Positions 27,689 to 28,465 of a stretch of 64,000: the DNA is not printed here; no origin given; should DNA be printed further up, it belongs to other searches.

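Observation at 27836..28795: Tandem fusion of two GDP-mannose mannosyl hydrolase (Gmm/WcaH)-like NUDIX domains in one polypeptide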

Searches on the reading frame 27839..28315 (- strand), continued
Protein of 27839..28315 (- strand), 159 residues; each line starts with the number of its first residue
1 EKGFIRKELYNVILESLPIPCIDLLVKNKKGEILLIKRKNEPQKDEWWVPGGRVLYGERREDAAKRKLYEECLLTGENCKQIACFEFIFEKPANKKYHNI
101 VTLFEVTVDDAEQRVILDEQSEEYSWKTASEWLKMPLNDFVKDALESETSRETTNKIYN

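Call 91: fold_search(model_id=the predicted structure, library=pdb)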
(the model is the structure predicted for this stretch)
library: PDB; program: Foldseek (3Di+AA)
matches with E <= 10: 997; with E <= 0.001: 621
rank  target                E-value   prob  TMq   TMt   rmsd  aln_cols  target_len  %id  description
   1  2i8t_B                1.7e-12  1.00  0.63  0.67   5.2       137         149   28  GDP-mannose mannosyl hydrolase-calcium-GDP-mannose complex (released 2007-06-19)
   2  1rya_A                1.8e-12  1.00  0.63  0.63   5.2       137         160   28  Crystal Structure of the E. coli GDP-mannose mannosyl hydrolase in complex with GDP and MG (released 2004-06-22)
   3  2i8t_A                2.5e-12  1.00  0.68  0.72   4.6       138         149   30  GDP-mannose mannosyl hydrolase-calcium-GDP-mannose complex (released 2007-06-19)
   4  2gt2_C                4.8e-12  1.00  0.66  0.67   4.7       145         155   28  Structure of the E. coli GDP-mannose mannosyl hydrolase (released 2006-12-12)
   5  2gt4_A                4.4e-11  1.00  0.68  0.68   5.0       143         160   29  Crystal Structure of the Y103F mutant of the GDP-mannose mannosyl hydrolase in complex with GDP-mannose and MG+2 (released 2006-12-12)
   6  2gt2_D                4.9e-11  1.00  0.66  0.68   4.1       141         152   28  Structure of the E. coli GDP-mannose mannosyl hydrolase (released 2006-12-12)
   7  2gt2_B                5.2e-11  1.00  0.66  0.70   3.8       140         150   28  Structure of the E. coli GDP-mannose mannosyl hydrolase (released 2006-12-12)
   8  2gt2_A                7.1e-11  1.00  0.64  0.67   4.7       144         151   27  Structure of the E. coli GDP-mannose mannosyl hydrolase (released 2006-12-12)
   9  5gp0_E                8.4e-11  1.00  0.73  0.84   2.3       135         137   24  Crystal structure of geraniol-NUDX1 complex (released 2017-10-04)
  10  5gp0_A                1.2e-10  1.00  0.72  0.82   2.2       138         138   23  Crystal structure of geraniol-NUDX1 complex (released 2017-10-04)
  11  5wy6_A                1.5e-10  1.00  0.71  0.81   2.2       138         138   23  Crystal structure of AtNUDX1 (E56A) (released 2017-11-15)
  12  5wy6_E                1.7e-10  1.00  0.71  0.81   2.2       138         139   22  Crystal structure of AtNUDX1 (E56A) (released 2017-11-15)
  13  5gp0_I                1.8e-10  1.00  0.71  0.81   2.4       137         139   23  Crystal structure of geraniol-NUDX1 complex (released 2017-10-04)
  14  5bon_D                2.3e-10  1.00  0.64  0.68   2.8       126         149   24  Crystal structure of human Nudt15 (MTH2) (released 2015-08-05)
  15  3grn_A                2.5e-10  1.00  0.68  0.78   3.1       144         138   26  CRYSTAL STRUCTURE OF MUTT PROTEIN FROM Methanosarcina mazei Go1 (released 2009-04-07)
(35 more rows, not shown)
